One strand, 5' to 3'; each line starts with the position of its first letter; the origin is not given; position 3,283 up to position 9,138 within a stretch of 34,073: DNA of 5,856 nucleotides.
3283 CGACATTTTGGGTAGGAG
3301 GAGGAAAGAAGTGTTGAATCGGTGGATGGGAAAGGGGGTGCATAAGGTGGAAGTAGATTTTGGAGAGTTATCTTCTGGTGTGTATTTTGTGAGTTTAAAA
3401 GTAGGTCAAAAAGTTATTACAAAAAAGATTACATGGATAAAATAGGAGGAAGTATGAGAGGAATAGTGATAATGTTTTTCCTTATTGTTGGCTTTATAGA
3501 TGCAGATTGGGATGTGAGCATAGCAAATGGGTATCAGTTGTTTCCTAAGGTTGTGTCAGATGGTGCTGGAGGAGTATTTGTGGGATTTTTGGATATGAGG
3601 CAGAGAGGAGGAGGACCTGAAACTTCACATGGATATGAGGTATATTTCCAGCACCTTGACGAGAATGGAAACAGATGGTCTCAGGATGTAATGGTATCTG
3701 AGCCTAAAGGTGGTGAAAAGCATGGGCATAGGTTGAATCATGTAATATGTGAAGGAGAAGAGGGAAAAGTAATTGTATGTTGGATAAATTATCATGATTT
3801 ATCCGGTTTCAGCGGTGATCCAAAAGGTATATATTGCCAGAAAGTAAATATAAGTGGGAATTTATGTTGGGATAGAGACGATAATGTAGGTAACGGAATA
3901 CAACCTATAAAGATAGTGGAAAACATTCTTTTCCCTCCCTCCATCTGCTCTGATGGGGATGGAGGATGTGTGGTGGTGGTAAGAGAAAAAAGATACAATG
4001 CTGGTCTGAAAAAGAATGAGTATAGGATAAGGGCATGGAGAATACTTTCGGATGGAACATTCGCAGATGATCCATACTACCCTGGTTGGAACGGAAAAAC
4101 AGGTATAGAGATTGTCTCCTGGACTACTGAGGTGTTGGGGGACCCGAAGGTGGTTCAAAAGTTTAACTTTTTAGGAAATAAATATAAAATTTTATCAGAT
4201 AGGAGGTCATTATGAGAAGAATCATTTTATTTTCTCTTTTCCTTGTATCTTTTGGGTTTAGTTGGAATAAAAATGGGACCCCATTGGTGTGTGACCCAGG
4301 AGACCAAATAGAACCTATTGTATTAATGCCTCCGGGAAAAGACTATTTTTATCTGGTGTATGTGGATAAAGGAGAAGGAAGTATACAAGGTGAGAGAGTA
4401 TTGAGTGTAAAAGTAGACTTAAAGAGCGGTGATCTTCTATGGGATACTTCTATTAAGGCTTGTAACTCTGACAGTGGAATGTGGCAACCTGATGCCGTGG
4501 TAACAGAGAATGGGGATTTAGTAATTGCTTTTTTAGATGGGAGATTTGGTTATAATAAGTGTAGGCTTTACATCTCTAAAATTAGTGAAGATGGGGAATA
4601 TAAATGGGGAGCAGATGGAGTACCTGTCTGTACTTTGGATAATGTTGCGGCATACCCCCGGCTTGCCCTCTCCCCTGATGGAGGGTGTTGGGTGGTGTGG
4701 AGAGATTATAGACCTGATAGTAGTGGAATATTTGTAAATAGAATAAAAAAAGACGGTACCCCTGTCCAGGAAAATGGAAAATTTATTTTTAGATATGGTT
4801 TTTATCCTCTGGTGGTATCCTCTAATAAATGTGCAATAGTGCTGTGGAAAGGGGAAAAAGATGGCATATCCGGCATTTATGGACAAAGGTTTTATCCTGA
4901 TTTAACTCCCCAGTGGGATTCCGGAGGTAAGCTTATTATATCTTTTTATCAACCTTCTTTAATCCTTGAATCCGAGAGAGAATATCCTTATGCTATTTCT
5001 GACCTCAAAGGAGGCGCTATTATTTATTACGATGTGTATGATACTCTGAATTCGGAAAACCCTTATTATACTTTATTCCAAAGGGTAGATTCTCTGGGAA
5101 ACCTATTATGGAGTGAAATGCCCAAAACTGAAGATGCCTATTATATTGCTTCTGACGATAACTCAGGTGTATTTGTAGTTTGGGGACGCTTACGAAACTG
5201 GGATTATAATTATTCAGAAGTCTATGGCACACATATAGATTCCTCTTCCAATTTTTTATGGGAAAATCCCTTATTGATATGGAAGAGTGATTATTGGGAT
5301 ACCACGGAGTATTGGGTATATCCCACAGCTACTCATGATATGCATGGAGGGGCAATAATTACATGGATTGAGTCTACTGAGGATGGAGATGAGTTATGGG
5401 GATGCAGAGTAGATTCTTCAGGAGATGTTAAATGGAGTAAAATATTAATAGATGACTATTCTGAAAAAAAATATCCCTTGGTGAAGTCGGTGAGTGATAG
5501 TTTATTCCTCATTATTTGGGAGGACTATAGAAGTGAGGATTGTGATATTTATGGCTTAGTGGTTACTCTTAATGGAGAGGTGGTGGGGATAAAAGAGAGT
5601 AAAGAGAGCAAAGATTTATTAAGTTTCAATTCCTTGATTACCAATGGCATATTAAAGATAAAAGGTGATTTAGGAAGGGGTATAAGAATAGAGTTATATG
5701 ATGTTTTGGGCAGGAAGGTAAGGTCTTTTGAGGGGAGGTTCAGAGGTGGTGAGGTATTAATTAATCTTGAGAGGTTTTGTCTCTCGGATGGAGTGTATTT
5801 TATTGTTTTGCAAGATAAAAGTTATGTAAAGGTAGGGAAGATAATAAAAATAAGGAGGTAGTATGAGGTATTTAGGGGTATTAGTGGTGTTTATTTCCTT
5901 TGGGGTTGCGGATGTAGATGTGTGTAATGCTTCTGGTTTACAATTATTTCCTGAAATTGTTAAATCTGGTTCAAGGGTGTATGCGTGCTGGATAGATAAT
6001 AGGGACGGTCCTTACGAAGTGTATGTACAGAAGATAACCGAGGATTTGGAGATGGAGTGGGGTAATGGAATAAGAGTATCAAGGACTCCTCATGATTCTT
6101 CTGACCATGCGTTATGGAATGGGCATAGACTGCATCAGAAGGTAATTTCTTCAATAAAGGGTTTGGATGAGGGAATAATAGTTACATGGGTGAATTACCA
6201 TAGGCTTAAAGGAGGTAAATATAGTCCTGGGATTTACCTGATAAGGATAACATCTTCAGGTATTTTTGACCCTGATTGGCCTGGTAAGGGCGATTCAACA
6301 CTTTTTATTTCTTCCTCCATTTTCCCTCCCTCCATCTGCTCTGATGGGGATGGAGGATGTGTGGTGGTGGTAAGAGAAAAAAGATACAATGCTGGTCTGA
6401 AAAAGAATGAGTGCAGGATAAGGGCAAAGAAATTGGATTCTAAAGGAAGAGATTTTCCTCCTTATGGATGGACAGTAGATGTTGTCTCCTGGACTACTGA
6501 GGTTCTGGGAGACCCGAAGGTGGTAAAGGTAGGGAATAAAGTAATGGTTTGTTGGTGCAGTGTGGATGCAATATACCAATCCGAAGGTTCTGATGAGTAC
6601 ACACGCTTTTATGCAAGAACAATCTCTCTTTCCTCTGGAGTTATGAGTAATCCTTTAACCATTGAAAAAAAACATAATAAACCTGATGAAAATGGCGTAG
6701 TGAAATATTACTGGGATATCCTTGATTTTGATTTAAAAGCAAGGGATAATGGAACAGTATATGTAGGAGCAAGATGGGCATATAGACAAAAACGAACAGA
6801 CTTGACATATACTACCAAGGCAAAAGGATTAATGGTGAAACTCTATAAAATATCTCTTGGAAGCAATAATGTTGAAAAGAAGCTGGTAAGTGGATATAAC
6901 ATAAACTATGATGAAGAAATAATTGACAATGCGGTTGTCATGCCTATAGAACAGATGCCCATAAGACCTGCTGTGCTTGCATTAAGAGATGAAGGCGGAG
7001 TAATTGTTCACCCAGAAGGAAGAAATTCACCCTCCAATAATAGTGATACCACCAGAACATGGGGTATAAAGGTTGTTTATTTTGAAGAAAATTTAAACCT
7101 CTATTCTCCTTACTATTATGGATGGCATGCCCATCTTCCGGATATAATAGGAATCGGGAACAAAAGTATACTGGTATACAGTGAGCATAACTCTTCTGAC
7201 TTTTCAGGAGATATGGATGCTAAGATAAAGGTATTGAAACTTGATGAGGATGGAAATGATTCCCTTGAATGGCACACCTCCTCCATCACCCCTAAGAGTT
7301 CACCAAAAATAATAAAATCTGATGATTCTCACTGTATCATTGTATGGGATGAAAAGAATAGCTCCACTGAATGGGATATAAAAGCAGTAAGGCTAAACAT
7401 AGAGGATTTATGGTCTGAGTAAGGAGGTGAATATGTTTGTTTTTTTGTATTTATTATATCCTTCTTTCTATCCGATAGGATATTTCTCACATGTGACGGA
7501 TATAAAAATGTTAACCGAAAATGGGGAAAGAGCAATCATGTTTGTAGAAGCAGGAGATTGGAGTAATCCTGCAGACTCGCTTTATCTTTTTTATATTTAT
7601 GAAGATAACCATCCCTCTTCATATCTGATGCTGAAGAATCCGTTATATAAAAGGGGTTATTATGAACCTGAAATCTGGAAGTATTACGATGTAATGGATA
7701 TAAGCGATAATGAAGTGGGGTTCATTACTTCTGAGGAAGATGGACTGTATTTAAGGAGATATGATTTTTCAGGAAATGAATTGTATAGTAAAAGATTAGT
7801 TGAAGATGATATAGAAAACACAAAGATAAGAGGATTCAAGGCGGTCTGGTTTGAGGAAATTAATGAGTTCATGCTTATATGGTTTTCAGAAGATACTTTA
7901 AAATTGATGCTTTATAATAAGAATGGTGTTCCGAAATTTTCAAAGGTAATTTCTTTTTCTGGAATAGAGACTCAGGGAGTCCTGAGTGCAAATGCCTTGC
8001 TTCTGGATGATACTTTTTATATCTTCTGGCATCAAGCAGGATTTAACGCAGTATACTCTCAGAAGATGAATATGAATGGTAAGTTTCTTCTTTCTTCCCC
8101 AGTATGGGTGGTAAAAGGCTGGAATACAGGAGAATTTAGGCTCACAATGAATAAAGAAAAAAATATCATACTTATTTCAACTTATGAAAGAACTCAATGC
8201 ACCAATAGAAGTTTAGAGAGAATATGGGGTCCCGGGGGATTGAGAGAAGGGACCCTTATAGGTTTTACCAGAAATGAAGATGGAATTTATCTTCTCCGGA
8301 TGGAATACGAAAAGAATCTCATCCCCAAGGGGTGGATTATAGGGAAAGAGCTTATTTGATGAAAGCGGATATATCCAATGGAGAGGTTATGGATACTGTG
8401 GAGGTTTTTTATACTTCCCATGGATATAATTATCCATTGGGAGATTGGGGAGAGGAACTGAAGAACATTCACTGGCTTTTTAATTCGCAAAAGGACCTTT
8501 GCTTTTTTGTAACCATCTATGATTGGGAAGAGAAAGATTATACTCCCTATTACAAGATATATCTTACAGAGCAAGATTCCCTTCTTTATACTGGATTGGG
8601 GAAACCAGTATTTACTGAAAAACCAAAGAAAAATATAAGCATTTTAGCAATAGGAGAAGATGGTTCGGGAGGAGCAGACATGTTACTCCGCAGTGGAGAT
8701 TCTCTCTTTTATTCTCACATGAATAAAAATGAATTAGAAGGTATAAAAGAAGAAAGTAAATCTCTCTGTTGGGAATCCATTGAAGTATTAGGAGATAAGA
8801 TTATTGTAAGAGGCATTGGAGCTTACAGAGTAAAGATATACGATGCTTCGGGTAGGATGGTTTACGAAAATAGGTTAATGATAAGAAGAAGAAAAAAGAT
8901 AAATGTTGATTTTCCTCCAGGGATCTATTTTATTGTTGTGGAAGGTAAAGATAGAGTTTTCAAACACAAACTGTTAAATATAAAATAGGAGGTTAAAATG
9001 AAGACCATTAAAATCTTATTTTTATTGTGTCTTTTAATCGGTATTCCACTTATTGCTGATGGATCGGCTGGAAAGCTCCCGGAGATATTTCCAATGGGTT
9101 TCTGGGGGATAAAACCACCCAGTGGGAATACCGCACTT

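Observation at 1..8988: Tandem array of S/L gene pairs encoding an unclassified repeat family exported through T9SS-type CTDs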

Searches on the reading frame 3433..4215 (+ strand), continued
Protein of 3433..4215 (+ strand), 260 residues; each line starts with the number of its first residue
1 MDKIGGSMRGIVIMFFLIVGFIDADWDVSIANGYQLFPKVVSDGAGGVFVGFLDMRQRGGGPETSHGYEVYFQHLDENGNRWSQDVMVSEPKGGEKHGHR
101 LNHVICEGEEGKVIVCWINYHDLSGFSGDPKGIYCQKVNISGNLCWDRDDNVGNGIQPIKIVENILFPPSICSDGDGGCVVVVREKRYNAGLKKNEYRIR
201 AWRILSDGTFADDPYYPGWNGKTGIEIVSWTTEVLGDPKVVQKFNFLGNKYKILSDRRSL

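Call 69: find_encoding_contigs(protein=P0121, flank=3000, max_places=3)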
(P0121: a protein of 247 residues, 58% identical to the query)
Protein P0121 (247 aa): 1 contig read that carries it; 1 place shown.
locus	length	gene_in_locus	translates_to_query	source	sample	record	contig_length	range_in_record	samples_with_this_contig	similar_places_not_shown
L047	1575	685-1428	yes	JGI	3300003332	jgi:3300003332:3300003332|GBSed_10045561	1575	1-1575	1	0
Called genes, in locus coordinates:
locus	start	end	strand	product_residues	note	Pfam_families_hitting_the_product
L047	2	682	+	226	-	?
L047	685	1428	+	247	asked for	-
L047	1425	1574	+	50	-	?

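Call 72: find_encoding_contigs(protein=P0275, flank=3000, max_places=3)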
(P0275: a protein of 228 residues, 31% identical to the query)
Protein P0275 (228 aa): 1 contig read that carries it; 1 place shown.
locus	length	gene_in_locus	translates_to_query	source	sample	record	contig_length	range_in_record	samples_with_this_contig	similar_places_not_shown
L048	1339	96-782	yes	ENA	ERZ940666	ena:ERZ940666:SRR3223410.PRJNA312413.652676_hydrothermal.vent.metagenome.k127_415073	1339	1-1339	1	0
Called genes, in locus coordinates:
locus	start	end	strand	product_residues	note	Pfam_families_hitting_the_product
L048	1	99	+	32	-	?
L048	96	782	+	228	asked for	-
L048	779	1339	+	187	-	?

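Call 73: find_encoding_contigs(protein=P0280, flank=3000, max_places=3)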
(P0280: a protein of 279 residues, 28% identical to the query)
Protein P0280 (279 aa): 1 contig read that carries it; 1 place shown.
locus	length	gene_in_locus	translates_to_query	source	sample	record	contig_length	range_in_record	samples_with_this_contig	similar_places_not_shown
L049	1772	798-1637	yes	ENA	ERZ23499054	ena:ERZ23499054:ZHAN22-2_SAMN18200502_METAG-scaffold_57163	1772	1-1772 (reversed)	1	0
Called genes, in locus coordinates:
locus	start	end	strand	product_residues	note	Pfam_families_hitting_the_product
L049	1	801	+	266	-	?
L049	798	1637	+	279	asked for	-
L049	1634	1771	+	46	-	?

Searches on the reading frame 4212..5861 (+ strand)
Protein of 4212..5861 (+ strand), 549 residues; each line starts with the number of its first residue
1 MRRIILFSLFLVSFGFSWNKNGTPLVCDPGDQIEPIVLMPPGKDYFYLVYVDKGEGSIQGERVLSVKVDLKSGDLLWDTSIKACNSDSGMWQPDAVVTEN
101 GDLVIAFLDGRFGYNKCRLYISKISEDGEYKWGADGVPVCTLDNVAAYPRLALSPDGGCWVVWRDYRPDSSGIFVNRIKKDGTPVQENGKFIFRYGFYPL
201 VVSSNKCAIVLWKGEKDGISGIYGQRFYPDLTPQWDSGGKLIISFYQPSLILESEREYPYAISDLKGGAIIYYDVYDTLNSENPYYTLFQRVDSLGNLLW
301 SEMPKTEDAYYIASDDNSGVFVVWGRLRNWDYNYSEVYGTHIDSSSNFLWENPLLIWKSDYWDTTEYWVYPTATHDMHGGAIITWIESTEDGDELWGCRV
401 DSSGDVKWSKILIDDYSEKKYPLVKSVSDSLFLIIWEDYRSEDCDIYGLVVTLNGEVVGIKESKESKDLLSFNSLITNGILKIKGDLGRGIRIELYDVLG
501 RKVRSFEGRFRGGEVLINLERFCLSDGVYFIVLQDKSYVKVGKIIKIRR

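Call 6: search_protein_families(library=pfam, proteins=[window:4212-5861:+], max_evalue=1)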
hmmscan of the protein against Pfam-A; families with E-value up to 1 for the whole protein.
window:4212-5861:+ (549 aa): 1 family
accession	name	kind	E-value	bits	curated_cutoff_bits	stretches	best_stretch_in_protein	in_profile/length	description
PF18962.6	Por_Secre_tail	-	0.00013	22.6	27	1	478-545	7-74/75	Secretion system C-terminal sorting domain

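Call 8: search_protein_families(library=ncbifam, proteins=[window:4212-5861:+], max_evalue=1)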
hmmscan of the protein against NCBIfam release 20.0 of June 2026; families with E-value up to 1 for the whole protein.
window:4212-5861:+ (549 aa): 4 families
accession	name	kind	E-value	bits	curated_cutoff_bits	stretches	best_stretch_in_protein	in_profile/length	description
TIGR04183.1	Por_Secre_tail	domain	4.5e-07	29.7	23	1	480-546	10-71/72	T9SS type A sorting domain-containing protein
TIGR04275.1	beta_prop_Msarc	repeat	0.0038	17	85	1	434-447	21-34/40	beta-propeller repeat protein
NF033708.1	T9SS_Cterm_ChiA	domain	0.0075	16.1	40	1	492-545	3-53/55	T9SS sorting signal type C domain-containing protein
NF041516.1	PA2928_fam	subfamily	0.15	11.4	70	1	66-104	72-105/376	PA2928 family protein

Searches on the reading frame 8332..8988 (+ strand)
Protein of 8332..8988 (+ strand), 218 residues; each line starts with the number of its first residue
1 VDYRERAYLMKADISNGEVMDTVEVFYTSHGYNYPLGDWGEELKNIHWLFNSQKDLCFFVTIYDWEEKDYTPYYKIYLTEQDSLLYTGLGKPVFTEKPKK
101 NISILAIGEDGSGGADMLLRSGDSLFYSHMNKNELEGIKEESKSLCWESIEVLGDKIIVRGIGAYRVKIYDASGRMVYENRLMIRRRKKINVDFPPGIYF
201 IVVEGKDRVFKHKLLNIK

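Call 6: search_protein_families(library=pfam, proteins=[window:8332-8988:+], max_evalue=1)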
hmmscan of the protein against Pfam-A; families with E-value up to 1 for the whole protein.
window:8332-8988:+ (218 aa): 2 families
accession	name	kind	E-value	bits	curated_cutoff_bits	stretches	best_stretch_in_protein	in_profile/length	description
PF18962.6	Por_Secre_tail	-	4.6e-05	24.1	27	1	165-213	22-72/75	Secretion system C-terminal sorting domain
PF13585.12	CHU_C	-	0.015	15.9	27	1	163-205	27-72/86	CHU_C Type IX secretion signal domain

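Call 8: search_protein_families(library=ncbifam, proteins=[window:8332-8988:+], max_evalue=1)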
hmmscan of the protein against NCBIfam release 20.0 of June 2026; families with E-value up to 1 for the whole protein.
window:8332-8988:+ (218 aa): 4 families
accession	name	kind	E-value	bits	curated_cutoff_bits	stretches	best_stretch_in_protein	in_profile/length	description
TIGR04183.1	Por_Secre_tail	domain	7.9e-07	29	23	1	162-214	18-69/72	T9SS type A sorting domain-containing protein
NF038113.1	T9SSA_dep_M36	equivalog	0.00016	20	885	1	162-215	813-867/869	T9SS-dependent M36 family metallopeptidase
NF033708.1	T9SS_Cterm_ChiA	domain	0.012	15.5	40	1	166-205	3-43/55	T9SS sorting signal type C domain-containing protein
NF047756.1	LIC11435_fam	equivalog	0.014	14.2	380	1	159-199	7-43/360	LIC11435 family protein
